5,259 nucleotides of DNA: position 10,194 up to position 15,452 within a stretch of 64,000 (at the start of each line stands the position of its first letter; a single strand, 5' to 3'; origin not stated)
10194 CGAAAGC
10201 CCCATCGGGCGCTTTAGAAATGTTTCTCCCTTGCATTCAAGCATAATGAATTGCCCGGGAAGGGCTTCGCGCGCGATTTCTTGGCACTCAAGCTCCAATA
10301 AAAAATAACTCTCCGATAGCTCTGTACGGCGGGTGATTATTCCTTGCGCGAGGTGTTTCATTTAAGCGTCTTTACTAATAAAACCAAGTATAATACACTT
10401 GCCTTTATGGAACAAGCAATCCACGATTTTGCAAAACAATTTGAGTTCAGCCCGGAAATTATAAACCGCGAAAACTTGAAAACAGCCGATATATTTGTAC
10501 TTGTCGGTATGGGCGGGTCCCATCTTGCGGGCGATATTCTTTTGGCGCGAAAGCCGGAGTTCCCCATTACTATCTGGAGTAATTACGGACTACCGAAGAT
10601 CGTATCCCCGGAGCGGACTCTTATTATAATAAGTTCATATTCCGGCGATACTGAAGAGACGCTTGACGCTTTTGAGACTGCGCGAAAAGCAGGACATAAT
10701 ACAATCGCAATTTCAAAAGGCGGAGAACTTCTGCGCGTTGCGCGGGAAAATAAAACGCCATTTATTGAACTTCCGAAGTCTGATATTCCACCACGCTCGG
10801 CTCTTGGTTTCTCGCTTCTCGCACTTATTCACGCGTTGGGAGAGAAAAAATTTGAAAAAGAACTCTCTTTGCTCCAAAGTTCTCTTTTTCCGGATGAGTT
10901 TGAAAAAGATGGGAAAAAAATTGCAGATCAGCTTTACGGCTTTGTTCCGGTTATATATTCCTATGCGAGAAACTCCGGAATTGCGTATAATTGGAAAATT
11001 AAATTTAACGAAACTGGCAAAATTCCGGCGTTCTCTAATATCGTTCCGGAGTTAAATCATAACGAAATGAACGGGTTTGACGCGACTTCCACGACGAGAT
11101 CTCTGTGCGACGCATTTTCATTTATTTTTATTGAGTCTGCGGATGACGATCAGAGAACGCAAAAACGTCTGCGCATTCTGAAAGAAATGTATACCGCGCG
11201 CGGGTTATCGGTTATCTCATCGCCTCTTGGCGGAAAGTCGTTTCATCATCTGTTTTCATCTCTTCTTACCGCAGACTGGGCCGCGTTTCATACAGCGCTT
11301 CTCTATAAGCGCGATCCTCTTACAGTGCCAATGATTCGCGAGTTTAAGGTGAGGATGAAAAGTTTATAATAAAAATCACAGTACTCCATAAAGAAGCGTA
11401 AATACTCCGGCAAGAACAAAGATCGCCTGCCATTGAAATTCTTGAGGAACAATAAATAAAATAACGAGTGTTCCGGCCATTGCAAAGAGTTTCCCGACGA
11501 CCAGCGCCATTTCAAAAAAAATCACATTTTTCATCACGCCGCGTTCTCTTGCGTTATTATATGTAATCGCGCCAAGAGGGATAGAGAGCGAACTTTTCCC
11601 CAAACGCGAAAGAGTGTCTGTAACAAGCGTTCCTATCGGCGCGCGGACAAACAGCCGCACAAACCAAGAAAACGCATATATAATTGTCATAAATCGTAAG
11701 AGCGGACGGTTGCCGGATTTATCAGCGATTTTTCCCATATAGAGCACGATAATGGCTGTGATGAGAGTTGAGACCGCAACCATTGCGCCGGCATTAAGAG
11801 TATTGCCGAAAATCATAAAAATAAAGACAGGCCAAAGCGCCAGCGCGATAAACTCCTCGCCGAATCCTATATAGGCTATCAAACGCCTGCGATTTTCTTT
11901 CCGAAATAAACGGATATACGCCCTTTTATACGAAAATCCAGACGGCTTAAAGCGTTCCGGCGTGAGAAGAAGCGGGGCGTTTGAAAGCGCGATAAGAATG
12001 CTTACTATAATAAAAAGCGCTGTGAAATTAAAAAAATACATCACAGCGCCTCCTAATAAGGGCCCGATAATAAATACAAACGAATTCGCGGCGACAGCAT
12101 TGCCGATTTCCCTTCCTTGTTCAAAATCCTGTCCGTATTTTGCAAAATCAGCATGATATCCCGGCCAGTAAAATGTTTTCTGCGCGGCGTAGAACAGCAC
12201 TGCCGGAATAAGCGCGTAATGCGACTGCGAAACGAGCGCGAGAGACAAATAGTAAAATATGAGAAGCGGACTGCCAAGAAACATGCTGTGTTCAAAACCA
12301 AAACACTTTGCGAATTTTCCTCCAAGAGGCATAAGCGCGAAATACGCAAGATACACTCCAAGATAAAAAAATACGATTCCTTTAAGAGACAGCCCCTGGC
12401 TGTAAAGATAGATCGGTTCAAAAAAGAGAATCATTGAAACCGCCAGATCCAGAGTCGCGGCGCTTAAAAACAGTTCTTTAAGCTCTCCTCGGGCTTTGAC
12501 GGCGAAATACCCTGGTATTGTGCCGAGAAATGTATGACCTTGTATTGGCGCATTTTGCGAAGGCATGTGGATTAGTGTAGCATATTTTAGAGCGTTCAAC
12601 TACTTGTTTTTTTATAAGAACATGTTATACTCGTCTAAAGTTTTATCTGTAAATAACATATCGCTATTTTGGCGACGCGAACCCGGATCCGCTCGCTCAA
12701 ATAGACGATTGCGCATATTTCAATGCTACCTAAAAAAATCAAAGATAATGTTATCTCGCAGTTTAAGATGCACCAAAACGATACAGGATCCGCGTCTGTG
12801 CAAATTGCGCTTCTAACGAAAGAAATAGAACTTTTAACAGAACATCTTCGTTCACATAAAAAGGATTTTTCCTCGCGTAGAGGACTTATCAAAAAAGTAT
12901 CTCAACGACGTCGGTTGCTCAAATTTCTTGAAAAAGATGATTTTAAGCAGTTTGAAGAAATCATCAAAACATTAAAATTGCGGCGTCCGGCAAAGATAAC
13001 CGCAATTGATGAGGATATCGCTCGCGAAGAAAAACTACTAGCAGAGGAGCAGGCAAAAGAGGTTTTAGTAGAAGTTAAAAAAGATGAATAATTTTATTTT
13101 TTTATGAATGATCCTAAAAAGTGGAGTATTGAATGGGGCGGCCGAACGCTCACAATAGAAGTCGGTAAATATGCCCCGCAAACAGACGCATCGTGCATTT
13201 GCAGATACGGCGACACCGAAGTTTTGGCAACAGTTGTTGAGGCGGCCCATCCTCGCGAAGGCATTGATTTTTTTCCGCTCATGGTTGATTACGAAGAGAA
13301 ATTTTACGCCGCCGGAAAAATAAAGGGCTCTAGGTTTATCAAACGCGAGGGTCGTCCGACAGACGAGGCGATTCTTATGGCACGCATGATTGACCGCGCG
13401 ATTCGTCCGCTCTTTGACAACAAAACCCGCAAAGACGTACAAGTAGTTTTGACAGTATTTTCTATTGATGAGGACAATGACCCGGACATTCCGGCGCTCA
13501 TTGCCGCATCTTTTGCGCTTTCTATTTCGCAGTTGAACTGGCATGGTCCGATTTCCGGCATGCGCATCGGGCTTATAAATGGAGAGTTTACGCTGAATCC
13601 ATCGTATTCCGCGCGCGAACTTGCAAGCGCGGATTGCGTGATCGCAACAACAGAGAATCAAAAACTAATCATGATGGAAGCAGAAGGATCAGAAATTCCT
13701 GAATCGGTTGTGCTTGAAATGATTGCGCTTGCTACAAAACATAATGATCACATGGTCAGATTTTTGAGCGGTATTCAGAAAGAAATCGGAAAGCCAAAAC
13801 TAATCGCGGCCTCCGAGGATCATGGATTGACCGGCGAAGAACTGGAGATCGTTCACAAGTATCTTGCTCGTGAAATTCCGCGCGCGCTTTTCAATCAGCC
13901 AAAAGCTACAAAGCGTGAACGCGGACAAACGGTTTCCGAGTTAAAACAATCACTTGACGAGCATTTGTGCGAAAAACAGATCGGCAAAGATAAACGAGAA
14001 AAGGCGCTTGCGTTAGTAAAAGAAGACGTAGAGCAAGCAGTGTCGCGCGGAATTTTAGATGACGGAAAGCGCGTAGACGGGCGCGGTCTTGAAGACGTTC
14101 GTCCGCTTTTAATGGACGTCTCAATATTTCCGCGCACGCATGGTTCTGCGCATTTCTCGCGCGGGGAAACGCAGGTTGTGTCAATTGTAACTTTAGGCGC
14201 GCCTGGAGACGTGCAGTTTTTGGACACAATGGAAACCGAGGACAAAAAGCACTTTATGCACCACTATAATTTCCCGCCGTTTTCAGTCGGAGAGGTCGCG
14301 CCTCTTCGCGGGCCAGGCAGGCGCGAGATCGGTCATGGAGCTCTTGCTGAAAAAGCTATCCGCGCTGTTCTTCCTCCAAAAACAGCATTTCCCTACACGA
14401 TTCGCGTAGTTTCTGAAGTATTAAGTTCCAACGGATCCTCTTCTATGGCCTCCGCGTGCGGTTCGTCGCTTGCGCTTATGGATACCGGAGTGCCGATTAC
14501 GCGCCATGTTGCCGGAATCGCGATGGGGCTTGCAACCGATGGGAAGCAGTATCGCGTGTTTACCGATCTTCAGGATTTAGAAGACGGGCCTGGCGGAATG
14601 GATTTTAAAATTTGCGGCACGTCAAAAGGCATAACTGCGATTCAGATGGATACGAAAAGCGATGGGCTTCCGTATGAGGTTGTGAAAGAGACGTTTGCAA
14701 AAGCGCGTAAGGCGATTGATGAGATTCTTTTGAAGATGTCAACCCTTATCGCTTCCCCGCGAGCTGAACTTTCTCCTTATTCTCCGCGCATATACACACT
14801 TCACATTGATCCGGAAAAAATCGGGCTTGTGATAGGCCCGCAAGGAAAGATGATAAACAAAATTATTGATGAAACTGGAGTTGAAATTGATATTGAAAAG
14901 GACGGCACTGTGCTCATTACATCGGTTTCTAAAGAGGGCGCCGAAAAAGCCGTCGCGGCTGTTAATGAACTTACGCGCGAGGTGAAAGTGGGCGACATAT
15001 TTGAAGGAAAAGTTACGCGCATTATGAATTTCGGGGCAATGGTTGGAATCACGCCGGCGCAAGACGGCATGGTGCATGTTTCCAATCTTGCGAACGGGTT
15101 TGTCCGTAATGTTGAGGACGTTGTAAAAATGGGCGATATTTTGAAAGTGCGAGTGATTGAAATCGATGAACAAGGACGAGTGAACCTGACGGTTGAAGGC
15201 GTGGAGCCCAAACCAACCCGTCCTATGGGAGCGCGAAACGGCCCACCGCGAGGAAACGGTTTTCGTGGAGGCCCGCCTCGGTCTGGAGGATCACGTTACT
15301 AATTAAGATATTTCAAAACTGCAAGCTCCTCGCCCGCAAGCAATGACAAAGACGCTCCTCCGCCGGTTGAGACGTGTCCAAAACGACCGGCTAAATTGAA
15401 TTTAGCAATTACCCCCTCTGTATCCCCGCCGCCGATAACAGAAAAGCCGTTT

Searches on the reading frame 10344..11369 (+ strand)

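Call 38: search_protein_families(library=pfam, proteins=[window:10344-11369:+], max_evalue=0.0001)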
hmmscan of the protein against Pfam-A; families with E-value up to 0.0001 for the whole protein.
window:10344-11369:+ (341 aa): 1 family
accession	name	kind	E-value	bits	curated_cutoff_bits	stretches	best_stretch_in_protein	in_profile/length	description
PF10432.14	bact-PGI_C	-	1.2e-34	119.9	24.5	1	187-338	2-151/151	Bacterial phospho-glucose isomerase C-terminal SIS domain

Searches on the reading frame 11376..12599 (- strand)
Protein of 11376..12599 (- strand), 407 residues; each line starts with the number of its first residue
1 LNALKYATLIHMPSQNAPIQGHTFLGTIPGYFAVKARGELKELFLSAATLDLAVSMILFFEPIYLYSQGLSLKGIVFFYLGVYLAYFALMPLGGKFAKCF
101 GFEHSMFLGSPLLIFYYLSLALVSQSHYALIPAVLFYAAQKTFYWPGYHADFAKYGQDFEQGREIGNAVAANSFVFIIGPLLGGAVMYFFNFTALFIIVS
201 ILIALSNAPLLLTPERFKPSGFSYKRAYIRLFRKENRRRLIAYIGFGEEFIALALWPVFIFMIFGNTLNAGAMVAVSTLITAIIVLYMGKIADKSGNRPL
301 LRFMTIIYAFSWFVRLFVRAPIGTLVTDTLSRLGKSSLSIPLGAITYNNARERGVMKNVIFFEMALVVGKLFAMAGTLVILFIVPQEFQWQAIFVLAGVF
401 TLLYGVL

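Call 38: search_protein_families(library=pfam, proteins=[window:11376-12599:-], max_evalue=0.0001)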
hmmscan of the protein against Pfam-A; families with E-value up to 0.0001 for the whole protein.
window:11376-12599:- (407 aa): 1 family
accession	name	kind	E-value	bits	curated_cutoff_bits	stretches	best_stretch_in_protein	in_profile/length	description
PF07690.21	MFS_1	-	1.5e-19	70.5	33.4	2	43-256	1-214/347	Major Facilitator Superfamily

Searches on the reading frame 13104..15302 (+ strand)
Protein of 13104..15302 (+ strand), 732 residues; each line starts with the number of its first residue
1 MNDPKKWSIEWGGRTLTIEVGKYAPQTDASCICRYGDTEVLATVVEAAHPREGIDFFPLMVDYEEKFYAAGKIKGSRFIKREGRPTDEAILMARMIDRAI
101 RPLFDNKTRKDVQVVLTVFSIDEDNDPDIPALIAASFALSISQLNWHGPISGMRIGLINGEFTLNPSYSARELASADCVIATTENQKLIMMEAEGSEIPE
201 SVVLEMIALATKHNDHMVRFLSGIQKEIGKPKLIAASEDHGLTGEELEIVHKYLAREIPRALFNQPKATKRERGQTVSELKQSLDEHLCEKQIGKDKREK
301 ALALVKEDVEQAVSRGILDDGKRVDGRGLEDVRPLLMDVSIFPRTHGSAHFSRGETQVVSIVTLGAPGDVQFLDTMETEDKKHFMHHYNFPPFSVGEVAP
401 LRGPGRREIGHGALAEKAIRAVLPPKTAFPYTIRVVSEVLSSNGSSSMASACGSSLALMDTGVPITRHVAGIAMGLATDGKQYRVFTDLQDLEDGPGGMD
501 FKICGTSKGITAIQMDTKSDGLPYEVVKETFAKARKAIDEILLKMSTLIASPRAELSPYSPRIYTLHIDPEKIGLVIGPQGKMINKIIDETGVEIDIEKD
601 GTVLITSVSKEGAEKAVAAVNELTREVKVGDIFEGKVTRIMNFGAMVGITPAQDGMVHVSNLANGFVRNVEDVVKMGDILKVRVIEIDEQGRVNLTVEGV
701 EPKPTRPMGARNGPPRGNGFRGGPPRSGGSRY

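Call 38: search_protein_families(library=pfam, proteins=[window:13104-15302:+], max_evalue=0.0001)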
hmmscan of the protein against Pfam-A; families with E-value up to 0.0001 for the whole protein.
window:13104-15302:+ (732 aa): 4 families
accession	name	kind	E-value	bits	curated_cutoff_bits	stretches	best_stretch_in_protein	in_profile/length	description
PF01138.27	RNase_PH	-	3.4e-55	186.4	25.5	2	13-144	2-129/130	3' exoribonuclease family, domain 1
PF00575.29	S1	-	3.9e-16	59.6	22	1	627-697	2-73/74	S1 RNA binding domain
PF03725.20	RNase_PH_C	-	6e-14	52.2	20.8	1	148-212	1-66/67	3' exoribonuclease family, domain 2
PF00013.35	KH_1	-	1.1e-12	47.9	21.5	1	564-621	2-65/66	KH domain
